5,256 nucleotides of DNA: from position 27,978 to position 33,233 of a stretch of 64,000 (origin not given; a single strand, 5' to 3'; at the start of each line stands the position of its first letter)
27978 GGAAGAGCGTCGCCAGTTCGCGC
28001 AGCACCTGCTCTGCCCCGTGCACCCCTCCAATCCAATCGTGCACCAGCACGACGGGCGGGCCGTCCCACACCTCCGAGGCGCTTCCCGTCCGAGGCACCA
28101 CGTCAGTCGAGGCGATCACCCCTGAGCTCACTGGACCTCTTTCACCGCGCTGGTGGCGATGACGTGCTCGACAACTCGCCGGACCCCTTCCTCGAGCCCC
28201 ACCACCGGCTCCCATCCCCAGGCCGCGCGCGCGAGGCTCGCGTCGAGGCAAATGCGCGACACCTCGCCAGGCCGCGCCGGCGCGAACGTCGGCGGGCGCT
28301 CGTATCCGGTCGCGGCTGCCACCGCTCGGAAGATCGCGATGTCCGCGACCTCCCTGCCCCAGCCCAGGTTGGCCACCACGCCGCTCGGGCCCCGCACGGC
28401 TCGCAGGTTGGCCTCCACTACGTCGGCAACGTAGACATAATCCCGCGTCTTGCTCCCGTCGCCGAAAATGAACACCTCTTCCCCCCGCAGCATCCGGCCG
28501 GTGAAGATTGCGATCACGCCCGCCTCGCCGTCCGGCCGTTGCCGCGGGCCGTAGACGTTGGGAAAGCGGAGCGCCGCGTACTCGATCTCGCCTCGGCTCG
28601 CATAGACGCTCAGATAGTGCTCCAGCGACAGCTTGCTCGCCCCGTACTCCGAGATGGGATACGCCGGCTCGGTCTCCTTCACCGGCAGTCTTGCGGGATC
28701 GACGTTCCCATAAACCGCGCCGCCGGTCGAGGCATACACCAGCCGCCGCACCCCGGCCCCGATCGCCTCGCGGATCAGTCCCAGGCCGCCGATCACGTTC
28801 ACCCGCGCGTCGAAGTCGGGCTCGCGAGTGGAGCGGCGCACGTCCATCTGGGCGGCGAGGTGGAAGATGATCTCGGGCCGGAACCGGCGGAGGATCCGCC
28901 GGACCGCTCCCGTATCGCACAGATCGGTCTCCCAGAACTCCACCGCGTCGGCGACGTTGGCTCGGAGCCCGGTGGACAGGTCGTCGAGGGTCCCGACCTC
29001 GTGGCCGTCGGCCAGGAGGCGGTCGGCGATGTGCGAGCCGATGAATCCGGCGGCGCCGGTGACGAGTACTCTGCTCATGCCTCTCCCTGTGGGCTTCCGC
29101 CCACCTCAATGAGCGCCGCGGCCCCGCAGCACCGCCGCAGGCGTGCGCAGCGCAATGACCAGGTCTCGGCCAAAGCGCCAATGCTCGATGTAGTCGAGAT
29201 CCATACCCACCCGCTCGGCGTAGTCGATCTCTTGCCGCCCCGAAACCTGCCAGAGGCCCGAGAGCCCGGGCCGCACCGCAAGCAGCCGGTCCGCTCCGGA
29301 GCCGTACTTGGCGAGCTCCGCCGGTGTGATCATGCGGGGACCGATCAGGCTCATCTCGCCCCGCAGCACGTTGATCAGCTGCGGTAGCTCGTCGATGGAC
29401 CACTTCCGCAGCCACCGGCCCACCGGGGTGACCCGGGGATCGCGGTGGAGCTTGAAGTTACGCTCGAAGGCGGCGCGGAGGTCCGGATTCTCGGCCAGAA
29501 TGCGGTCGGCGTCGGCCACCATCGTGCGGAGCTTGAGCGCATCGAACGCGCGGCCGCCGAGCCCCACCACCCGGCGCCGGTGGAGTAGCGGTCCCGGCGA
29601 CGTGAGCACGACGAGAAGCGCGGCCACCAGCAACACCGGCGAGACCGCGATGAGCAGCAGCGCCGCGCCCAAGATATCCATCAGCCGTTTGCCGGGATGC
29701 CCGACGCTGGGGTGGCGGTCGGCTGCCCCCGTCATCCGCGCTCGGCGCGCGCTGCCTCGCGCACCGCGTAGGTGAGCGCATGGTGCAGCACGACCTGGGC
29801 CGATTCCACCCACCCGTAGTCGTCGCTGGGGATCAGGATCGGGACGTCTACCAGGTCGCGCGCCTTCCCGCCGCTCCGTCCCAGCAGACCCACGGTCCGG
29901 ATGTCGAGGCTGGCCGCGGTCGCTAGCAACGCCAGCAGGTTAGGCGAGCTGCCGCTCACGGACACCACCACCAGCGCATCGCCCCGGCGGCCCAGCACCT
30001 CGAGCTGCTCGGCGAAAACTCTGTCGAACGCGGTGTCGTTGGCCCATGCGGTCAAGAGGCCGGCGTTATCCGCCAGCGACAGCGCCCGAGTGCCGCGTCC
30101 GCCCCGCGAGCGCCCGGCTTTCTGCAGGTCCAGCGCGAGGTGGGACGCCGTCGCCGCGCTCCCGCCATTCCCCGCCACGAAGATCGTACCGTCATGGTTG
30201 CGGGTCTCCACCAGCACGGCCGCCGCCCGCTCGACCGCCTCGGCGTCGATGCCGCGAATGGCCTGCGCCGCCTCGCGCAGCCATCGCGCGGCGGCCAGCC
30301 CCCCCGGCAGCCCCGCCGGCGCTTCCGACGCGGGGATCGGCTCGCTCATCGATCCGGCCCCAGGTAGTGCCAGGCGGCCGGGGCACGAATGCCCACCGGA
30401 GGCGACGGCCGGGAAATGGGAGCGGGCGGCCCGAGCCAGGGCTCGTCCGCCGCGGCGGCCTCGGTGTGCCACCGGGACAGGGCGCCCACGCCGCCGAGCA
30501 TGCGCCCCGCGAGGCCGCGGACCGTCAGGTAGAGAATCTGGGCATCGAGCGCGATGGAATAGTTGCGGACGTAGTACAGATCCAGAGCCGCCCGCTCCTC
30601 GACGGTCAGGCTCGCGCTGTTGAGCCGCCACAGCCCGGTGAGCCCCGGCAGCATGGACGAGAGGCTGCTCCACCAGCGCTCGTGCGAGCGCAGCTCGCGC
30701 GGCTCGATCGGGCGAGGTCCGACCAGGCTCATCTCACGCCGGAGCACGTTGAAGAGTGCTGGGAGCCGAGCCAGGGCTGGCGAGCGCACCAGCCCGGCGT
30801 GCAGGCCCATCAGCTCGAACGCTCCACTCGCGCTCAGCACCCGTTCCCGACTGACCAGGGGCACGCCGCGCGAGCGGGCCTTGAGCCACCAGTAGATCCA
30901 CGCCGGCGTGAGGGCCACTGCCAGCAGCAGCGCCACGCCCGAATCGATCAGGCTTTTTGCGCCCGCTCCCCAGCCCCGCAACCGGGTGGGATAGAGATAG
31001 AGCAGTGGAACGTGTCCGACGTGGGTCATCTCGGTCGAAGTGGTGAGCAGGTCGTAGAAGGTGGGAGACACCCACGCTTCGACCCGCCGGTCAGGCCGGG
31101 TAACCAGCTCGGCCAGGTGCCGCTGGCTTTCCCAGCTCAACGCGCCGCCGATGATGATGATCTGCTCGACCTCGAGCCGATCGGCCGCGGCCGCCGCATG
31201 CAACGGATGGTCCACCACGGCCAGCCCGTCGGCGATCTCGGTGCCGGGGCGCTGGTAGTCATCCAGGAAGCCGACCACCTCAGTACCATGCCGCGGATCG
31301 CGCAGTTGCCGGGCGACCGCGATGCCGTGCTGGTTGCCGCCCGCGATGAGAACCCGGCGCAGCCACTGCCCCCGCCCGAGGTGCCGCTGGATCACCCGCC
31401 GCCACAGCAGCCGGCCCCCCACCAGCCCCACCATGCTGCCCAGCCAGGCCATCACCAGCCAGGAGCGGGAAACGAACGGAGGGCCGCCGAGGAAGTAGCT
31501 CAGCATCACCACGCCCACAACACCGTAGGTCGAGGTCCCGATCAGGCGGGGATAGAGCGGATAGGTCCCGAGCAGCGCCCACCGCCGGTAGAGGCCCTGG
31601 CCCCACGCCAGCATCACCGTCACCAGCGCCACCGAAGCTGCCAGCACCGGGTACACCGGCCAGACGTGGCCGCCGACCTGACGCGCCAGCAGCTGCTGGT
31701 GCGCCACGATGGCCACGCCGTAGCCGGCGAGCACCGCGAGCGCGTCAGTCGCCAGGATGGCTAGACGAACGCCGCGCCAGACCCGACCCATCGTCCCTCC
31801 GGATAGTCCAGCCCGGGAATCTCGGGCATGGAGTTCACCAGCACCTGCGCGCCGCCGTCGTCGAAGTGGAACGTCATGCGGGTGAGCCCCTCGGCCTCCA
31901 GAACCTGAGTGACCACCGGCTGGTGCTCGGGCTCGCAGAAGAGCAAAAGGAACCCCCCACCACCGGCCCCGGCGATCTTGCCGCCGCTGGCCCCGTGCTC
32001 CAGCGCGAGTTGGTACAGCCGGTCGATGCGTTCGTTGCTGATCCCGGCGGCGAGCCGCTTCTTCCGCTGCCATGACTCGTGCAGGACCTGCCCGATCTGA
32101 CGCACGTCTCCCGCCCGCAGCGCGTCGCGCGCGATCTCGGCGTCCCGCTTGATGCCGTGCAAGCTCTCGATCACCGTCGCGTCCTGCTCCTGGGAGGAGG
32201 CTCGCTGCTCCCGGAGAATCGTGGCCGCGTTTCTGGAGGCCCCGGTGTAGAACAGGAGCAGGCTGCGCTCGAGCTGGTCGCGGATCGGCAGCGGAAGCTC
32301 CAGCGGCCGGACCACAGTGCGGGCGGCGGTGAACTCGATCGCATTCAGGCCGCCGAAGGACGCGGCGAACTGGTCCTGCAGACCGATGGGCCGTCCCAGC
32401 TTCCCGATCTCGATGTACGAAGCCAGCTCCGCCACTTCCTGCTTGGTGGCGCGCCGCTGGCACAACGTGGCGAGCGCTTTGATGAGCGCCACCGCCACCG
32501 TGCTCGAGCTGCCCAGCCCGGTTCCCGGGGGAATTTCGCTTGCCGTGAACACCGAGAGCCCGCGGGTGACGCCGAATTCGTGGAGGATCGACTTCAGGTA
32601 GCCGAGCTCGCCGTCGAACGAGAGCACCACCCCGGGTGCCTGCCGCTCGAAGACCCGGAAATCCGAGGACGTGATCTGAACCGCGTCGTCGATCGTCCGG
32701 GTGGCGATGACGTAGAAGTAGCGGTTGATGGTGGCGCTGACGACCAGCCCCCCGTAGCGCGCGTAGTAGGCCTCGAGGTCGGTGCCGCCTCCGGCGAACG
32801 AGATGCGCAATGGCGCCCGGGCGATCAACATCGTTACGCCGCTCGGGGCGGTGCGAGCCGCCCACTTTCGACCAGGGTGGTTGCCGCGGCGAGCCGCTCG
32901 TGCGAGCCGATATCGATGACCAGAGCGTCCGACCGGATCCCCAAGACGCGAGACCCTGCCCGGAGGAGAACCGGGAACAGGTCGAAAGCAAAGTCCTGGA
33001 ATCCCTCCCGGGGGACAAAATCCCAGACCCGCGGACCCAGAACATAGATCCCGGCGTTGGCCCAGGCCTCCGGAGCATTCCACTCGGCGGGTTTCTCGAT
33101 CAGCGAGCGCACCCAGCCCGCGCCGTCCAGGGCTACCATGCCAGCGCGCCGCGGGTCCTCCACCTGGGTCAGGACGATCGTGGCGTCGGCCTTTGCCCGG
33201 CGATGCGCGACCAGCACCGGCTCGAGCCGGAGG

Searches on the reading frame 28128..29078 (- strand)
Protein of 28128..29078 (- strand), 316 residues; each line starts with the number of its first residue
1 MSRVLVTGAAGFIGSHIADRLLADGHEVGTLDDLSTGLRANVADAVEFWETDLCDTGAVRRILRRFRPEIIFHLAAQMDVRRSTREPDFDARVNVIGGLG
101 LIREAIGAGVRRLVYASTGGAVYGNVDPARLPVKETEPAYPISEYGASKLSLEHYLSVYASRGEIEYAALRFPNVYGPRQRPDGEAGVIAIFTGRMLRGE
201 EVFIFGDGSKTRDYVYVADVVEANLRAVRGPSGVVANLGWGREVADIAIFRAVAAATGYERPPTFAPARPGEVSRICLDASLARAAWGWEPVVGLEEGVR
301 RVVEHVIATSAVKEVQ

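Call 73: search_protein_families(library=pfam, proteins=[window:28128-29078:-], max_evalue=0.00001)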
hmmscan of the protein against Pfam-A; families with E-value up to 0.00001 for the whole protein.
window:28128-29078:- (316 aa): 7 families
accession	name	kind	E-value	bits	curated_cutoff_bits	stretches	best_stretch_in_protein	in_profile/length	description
PF01370.27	Epimerase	-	2.8e-58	197.6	20.9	1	4-233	1-234/240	NAD dependent epimerase/dehydratase family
PF16363.11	GDP_Man_Dehyd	-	3e-49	168.7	27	1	5-301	1-331/332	GDP-mannose 4,6 dehydratase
PF01073.25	3Beta_HSD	-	3.2e-19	69.5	22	1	5-229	1-230/280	3-beta hydroxysteroid dehydrogenase/isomerase family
PF04321.23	RmlD_sub_bind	-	3.8e-17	62.7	27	1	3-180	2-156/287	RmlD substrate binding domain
PF02719.21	Polysacc_synt_2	-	2.3e-13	50.4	20.2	1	4-123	1-133/293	Polysaccharide biosynthesis protein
PF07993.18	NAD_binding_4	-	2.7e-07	30.4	20.1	0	69-189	90-216/258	Male sterility protein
PF13460.12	NAD_binding_10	-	1.2e-06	29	27.2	1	8-156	1-131/184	NAD(P)H-binding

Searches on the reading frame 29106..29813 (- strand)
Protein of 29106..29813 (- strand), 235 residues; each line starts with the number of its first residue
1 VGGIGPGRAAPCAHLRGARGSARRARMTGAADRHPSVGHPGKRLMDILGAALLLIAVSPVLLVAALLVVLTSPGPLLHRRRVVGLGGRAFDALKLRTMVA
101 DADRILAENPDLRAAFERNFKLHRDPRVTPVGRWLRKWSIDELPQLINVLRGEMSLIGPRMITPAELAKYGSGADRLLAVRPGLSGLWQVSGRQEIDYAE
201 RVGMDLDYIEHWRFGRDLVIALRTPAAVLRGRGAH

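Call 73: search_protein_families(library=pfam, proteins=[window:29106-29813:-], max_evalue=0.00001)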
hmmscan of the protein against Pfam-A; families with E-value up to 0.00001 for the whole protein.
window:29106-29813:- (235 aa): 1 family
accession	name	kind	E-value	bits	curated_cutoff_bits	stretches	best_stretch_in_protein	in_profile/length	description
PF02397.22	Bac_transf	-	1.4e-56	191.3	27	1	42-229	1-178/179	Bacterial sugar transferase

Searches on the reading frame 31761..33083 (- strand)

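Call 73: search_protein_families(library=pfam, proteins=[window:31761-33083:-], max_evalue=0.00001)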
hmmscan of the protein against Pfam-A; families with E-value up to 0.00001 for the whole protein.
window:31761-33083:- (440 aa): 2 families
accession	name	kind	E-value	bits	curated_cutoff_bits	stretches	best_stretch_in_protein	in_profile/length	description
PF00288.32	GHMP_kinases_N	-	1.5e-18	67.2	22.3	1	164-245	8-87/87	GHMP kinases N terminal domain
PF08544.19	GHMP_kinases_C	-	5.7e-13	49.5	21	1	319-388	2-72/85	GHMP kinases C terminal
